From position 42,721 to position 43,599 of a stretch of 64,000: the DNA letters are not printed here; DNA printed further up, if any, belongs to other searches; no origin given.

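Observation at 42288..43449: GH24 lysozyme-like gene translationally coupled to a lipoprotein gene, bracketed by repeat/hairpin elements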

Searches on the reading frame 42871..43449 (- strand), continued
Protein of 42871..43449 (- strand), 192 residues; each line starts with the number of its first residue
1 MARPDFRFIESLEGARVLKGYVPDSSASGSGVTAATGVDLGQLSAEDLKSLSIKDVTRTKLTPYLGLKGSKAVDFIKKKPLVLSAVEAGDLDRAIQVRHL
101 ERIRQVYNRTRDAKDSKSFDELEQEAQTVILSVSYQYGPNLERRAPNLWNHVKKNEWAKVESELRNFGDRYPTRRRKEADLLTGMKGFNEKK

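Call 50: predict_structure(alignment_id=A1)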
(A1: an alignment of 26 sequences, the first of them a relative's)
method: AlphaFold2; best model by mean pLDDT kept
length: 192 residues; sequences in the alignment: 26
mean_pLDDT: 92.2   pTM: 0.83
mean pLDDT of the five models: 92.2, 92.2, 91.7, 91.6, 90.6
residues with pLDDT >= 90: 154; 70-90: 31; 50-70: 7; < 50: 0
segments of 3 or more residues with pLDDT < 50: none
pLDDT, mean of each block of 10 residues (from residue 1): 90 93 87 96 97 98 97 97 97 94 93 84 96 90 94 94 91 92 79 53
secondary structure, 60 per line:
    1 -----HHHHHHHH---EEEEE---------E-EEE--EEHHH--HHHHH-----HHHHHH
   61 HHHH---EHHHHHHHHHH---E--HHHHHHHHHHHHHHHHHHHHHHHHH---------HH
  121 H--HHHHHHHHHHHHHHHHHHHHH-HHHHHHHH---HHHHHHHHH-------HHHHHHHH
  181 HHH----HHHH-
elements in order: H6-13 E17-21 E33-35 H45-49 H55-64 H69-78 H85-109 H124-144 H146-153 H157-165 H173-183 H188-191

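Call 52: search_protein_families(library=ncbifam, proteins=[L088:2991-3416:-, L090:4531-4920:+, L036:795-1454:+, L023:8540-9196:+, L072:1382-1963:+, L064:8554-9219:+, L084:8840-9418:+], max_evalue=0.1)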
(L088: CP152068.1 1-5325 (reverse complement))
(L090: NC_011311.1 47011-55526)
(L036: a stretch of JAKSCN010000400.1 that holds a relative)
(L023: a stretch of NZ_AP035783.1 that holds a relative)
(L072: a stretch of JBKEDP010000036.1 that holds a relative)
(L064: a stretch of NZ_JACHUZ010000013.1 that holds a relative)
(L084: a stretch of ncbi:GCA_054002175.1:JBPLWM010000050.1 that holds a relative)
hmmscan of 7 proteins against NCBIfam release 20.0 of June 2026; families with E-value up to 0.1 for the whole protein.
L088:2991-3416:- (141 aa): 0 families

L090:4531-4920:+ (129 aa): 1 family
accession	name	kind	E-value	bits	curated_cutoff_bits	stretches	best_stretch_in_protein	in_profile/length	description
NF010224.0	PRK13680.1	equivalog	0.015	15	147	1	59-102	79-122/123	hypothetical protein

L036:795-1454:+ (219 aa): 1 family
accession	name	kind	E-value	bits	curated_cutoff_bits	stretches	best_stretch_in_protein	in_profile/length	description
NF058647.1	lipo_LytA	equivalog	0.032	14.5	110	1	1-85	1-67/107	acidic lipoprotein LytA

L023:8540-9196:+ (218 aa): 1 family
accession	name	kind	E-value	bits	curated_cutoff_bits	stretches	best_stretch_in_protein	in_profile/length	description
NF005733.0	PRK07558.1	equivalog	0.074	13.2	85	0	3-41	7-43/75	F0F1 ATP synthase subunit C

L072:1382-1963:+ (193 aa): 0 families

L064:8554-9219:+ (221 aa): 0 families

L084:8840-9418:+ (192 aa): 0 families

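Call 57: fold_search(model_id=the predicted structure, library=pdb)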
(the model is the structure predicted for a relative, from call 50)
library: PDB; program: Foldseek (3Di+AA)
matches with E <= 10: 731; with E <= 0.001: 11
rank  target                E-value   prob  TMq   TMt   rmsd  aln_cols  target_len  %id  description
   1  4arq_B                3.1e-11  1.00  0.83  0.49   2.2       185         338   28  Structure of the pesticin S89C, S285C double mutant (released 2012-05-09)
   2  4aqn_A                1.0e-10  1.00  0.83  0.48   2.2       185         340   28  Crystal structure of pesticin from Y. pestis (released 2012-05-02)
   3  4arp_A                1.1e-10  1.00  0.83  0.48   2.2       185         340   29  Structure of the inactive pesticin E178A mutant (released 2012-05-02)
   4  4epf_B                1.3e-10  1.00  0.83  0.49   2.2       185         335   28  The crystal structure of pesticin from Yersinia pestis (released 2012-06-20)
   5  4aqn_B                1.8e-10  1.00  0.83  0.49   2.1       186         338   29  Crystal structure of pesticin from Y. pestis (released 2012-05-02)
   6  4epf_A                3.9e-10  1.00  0.83  0.49   2.2       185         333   28  The crystal structure of pesticin from Yersinia pestis (released 2012-06-20)
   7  4arl_B                4.6e-10  1.00  0.83  0.48   2.2       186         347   29  Structure of the inactive pesticin D207A mutant (released 2012-05-16)
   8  4arm_B                4.6e-10  1.00  0.83  0.47   2.2       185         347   28  Structure of the inactive pesticin T201A mutant (released 2012-05-02)
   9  4arq_A                4.6e-10  1.00  0.83  0.48   2.3       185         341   29  Structure of the pesticin S89C, S285C double mutant (released 2012-05-09)
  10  4arl_A                6.4e-10  1.00  0.83  0.48   2.2       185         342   28  Structure of the inactive pesticin D207A mutant (released 2012-05-16)
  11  4arm_A                8.5e-10  1.00  0.82  0.47   2.3       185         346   28  Structure of the inactive pesticin T201A mutant (released 2012-05-02)
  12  1l67                  2.2e-03  1.00  0.52  0.60   7.3       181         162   16  TOLERANCE OF T4 LYSOZYME TO MULTIPLE XAA (RIGHT ARROW) ALA SUBSTITUTIONS: A POLYALANINE ALPHA-HELIX CONTAINING TEN CONSE (released 1991-10-15)
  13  6et6                  2.4e-03  1.00  0.53  0.66   4.7       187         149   13  Crystal structure of muramidase from Acinetobacter baumannii AB 5075UW prophage (released 2018-09-05)
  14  201l_B                2.7e-03  1.00  0.57  0.64   5.6       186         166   17  HOW AMINO-ACID INSERTIONS ARE ALLOWED IN AN ALPHA-HELIX OF T4 LYSOZYME (released 1994-01-31)
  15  9dje                  2.9e-03  1.00  0.52  0.60   6.0       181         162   16  T4 Lysozyme T109H/G113H (released 2026-02-18)
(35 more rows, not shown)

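Call 70: search_protein_families(library=phrogs, proteins=[window:42871-43449:-], max_evalue=0.01)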
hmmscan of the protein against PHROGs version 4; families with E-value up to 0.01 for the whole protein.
window:42871-43449:- (192 aa): 2 families
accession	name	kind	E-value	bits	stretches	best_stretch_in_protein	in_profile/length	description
phrog_24780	-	unknown function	1.1e-46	160.2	1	4-184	4-178/181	-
phrog_38583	-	unknown function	2.6e-18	67.2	1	29-182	197-347/357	-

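Call 71: search_protein_families(library=pfam, proteins=[L090:2312-4531:+, L088:2991-3416:-, L090:4531-4920:+, L005:1999-7908:+, L032:2884-4953:+, L085:8683-9345:+, L061:8555-9127:+, L084:7446-7826:+], max_evalue=0.01)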
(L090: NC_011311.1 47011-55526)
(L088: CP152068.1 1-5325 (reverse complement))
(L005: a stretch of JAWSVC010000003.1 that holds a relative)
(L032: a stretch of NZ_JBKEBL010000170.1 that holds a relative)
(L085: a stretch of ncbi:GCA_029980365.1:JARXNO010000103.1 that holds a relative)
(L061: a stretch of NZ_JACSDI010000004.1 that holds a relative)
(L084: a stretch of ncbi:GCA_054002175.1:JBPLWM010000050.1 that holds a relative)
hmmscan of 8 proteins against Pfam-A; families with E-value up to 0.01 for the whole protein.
L090:2312-4531:+ (739 aa): 3 families
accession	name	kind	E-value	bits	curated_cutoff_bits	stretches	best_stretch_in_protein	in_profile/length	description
PF16754.10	Pesticin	-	3.1e-42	144.6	25.8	1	563-711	2-156/156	Bacterial toxin homologue of phage lysozyme, C-term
PF01476.26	LysM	-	7.1e-14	51.9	20.9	1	268-312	1-43/43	LysM domain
PF01471.23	PG_binding_1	-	2.4e-08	34.5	23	1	477-518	2-41/57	Putative peptidoglycan binding domain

L088:2991-3416:- (141 aa): 1 family
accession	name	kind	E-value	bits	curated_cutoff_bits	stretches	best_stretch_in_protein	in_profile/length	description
PF16765.10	Pim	-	1.6e-51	172.8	24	1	5-95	1-91/91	Pesticin immunity protein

L090:4531-4920:+ (129 aa): 0 families

L005:1999-7908:+ (1969 aa): 11 families
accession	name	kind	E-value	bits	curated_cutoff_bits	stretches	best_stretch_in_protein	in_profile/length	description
PF12799.13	LRR_4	-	1.5e-43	146.3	27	8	320-359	2-42/44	Leucine Rich repeats (2 copies)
PF13855.12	LRR_8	-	6.7e-25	87.1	27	5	93-146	2-59/61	Leucine rich repeat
PF07581.17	Glug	-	1.5e-19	69.4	20.5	0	1122-1159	1-28/28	The GLUG motif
PF23952.1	LRR_EndoS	-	2.5e-12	47.5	27.9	3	274-373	22-116/116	Endo-beta-N-acetylglucosaminidase EndoS LRR domain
PF14580.12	LRR_9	-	9.2e-11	42.1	30.5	1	326-390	49-118/175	Leucine-rich repeat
PF23598.1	LRR_14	-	1.1e-10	41.3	40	2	377-453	39-119/353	Leucine-rich repeat region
PF22352.2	K319L-like_PKD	-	3.3e-10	40.3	27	1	579-655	4-84/84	K319L-like, PKD domain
PF23211.1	LRR_LRWD1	-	2.8e-08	34.2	28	0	296-354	41-99/190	Leucine-rich repeat and WD repeat-containing protein 1, LRR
PF00560.39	LRR_1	-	1.8e-05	24.4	20.6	0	232-252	1-23/23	Leucine Rich Repeat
PF17963.7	Big_9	-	3.2e-05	25.2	23.6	1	569-653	1-88/89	Bacterial Ig domain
PF24048.1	LRR_NXF1-5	-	0.0094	16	30.5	0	92-141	54-107/142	NXF1/2/3/5 leucine-rich repeat domain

L032:2884-4953:+ (689 aa): 3 families
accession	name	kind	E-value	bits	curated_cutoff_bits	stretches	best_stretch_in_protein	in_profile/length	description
PF00171.27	Aldedh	-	2.2e-58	198.3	23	1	27-509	9-459/461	Aldehyde dehydrogenase family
PF01575.25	MaoC_dehydratas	-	1.4e-20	73.5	27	1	547-656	6-115/123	MaoC like domain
PF13452.11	FAS1_DH_region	-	0.0072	16.9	22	0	547-672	3-131/132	FAS1-like, dehydratase domain region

L085:8683-9345:+ (220 aa): 1 family
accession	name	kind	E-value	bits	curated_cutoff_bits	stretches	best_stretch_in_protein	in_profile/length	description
PF11655.13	DUF2589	-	2.6e-22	80.2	23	1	16-177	1-152/154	Protein of unknown function (DUF2589)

L061:8555-9127:+ (190 aa): 0 families

L084:7446-7826:+ (126 aa): 0 families

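Call 77: find_encoding_contigs(protein=P0007, flank=6000, max_places=1)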
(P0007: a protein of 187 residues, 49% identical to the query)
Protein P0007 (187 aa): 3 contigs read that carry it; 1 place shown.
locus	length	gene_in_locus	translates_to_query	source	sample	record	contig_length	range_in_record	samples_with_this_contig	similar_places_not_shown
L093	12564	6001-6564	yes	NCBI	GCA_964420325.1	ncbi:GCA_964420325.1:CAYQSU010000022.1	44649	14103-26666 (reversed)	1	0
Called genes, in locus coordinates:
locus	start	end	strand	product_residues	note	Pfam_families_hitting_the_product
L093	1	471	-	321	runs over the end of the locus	PF12911:OppC_N, PF00528:BPD_transp_1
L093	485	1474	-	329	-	PF19300:BPD_transp_1_N, PF00528:BPD_transp_1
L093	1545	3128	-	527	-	PF00496:SBP_bac_5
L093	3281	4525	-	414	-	PF07969:Amidohydro_3 (faint), PF01979:Amidohydro_1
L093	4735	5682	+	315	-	PF01047:MarR, PF12802:MarR_2, PF08445:FR47 (faint), PF00583:Acetyltransf_1, PF13673:Acetyltransf_10, PF13508:Acetyltransf_7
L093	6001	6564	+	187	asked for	PF16754:Pesticin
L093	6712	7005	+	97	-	PF07689:KaiB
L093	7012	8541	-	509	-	PF00154:RecA_N (faint), PF03796:DnaB_C (faint), PF05625:PAXNEB (faint), PF06745:ATPase, PF13481:AAA_25, PF23442:DUF7125 (faint), PF13481:AAA_25 (weak), PF06745:ATPase, +4 more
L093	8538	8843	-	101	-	PF07689:KaiB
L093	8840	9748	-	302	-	PF00072:Response_reg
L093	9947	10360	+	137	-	PF00072:Response_reg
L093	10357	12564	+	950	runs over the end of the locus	PF00989:PAS, PF08447:PAS_3, PF08448:PAS_4, PF13188:PAS_8 (weak), PF13426:PAS_9, PF00512:HisKA, PF02518:HATPase_c, PF00072:Response_reg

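Call 78: find_encoding_contigs(protein=P0017, flank=6000, max_places=1)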
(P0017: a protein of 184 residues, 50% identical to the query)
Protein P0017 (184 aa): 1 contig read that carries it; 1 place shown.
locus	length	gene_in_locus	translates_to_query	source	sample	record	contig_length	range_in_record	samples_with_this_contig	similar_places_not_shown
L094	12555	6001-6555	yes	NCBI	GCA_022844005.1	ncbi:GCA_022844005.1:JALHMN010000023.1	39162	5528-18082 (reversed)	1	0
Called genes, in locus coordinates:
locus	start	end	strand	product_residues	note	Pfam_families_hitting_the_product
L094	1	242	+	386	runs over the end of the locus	PF04339:FemAB_like, PF13480:Acetyltransf_6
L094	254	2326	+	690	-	PF05378:Hydant_A_N, PF01968:Hydantoinase_A, PF19278:Hydant_A_C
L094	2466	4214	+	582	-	PF02538:Hydantoinase_B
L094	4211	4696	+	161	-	PF02464:CinA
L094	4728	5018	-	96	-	-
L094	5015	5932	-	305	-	-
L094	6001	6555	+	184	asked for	PF16754:Pesticin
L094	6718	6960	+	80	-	-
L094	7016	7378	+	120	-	-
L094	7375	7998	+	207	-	PF02798:GST_N, PF13417:GST_N_3, PF13409:GST_N_2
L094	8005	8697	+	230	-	PF03476:MOSC_N, PF03473:MOSC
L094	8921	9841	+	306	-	PF00701:DHDPS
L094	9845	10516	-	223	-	PF12900:Pyridox_ox_2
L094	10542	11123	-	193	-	PF13302:Acetyltransf_3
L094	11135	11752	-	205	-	PF04299:FMN_bind_2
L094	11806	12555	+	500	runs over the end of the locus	PF00392:GntR, PF00155:Aminotran_1_2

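Call 79: find_encoding_contigs(protein=P0003, flank=4000, max_places=1)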
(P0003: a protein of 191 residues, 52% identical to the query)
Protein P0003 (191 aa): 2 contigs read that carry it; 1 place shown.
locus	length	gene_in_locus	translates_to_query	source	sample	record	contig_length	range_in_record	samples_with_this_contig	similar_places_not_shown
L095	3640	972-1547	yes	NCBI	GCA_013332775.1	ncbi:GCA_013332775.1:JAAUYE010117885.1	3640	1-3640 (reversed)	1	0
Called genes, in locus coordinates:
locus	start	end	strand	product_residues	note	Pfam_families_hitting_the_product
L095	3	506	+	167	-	?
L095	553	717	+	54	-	-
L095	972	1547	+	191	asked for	PF16754:Pesticin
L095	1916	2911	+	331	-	-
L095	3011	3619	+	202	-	PF00829:Ribosomal_L21p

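Call 82: find_related_loci(query=A1, collection=viral_contigs, flank=4000)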
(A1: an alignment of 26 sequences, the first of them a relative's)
Query A1 (192 aa) in viral_contigs; peptide patterns used: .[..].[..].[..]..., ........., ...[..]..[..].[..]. (x = any residue, [..] = any of these).
531 stretches matched a pattern; 455 encode a relative of the query (tblastn E <= 1e-3); the best 80 are kept; 80 distinct loci.
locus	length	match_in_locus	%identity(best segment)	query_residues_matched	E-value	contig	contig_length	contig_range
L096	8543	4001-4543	46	5-186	4e-45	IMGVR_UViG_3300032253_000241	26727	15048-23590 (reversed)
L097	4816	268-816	45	5-182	5e-45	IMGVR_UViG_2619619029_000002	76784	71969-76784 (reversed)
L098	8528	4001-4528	44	1-182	9e-45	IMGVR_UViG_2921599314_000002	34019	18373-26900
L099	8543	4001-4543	46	5-186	2e-44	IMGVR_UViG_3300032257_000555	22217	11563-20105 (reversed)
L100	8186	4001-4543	46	5-186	2e-44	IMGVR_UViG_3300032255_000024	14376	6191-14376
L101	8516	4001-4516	44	5-182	3e-44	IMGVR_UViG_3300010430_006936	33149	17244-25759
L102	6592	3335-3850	44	5-182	3e-44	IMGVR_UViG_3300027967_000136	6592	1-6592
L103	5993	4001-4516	44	5-182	3e-44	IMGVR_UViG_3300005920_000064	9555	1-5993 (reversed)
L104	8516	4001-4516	44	5-182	5e-44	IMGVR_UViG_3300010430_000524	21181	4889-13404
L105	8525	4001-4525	47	5-185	7e-44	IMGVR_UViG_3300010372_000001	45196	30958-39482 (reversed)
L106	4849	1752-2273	46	1-182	2e-43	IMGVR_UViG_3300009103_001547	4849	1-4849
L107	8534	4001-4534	44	1-184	4e-43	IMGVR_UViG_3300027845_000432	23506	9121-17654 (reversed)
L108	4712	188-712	44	2-182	9e-43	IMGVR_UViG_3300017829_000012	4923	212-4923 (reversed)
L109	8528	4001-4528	44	1-182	7e-43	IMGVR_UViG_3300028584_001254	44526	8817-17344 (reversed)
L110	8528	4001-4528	45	1-182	6e-43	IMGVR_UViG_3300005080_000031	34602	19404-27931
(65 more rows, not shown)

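Call 84: search_protein_families(library=padloc, proteins=[window:42871-43449:-], max_evalue=0.01)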
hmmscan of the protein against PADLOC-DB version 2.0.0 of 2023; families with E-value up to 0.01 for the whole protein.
window:42871-43449:- (192 aa): 0 families

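Call 88: search_protein_families(library=pfam, proteins=[L096:1370-1894:-, L096:1894-3498:-, L096:4552-5223:+, L096:5224-5880:-, L096:5837-7024:-, L096:7413-8003:-, L096:8030-8395:-], max_evalue=0.001)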
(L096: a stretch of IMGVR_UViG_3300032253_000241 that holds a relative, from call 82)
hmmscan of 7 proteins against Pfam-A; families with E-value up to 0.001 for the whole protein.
L096:1370-1894:- (174 aa): 1 family
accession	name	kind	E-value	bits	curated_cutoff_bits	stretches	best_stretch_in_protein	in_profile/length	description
PF07278.17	DUF1441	-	1.2e-05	25.7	35.1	1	79-149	73-143/147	Protein of unknown function (DUF1441)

L096:1894-3498:- (534 aa): 2 families
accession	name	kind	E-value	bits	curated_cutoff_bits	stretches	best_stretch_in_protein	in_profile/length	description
PF01555.25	N6_N4_Mtase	-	3.8e-23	83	26.7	1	191-492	3-219/221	DNA methylase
PF02195.25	ParB_N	-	1.7e-06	28.4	26.3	1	6-79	6-84/95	ParB N-terminal domain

L096:4552-5223:+ (223 aa): 0 families

L096:5224-5880:- (218 aa): 0 families

L096:5837-7024:- (395 aa): 1 family
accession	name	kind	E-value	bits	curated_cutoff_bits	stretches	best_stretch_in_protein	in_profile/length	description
PF20126.4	TumE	-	7e-06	26.4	23.4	1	309-370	19-66/81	Toxin TumE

L096:7413-8003:- (196 aa): 0 families

L096:8030-8395:- (121 aa): 0 families
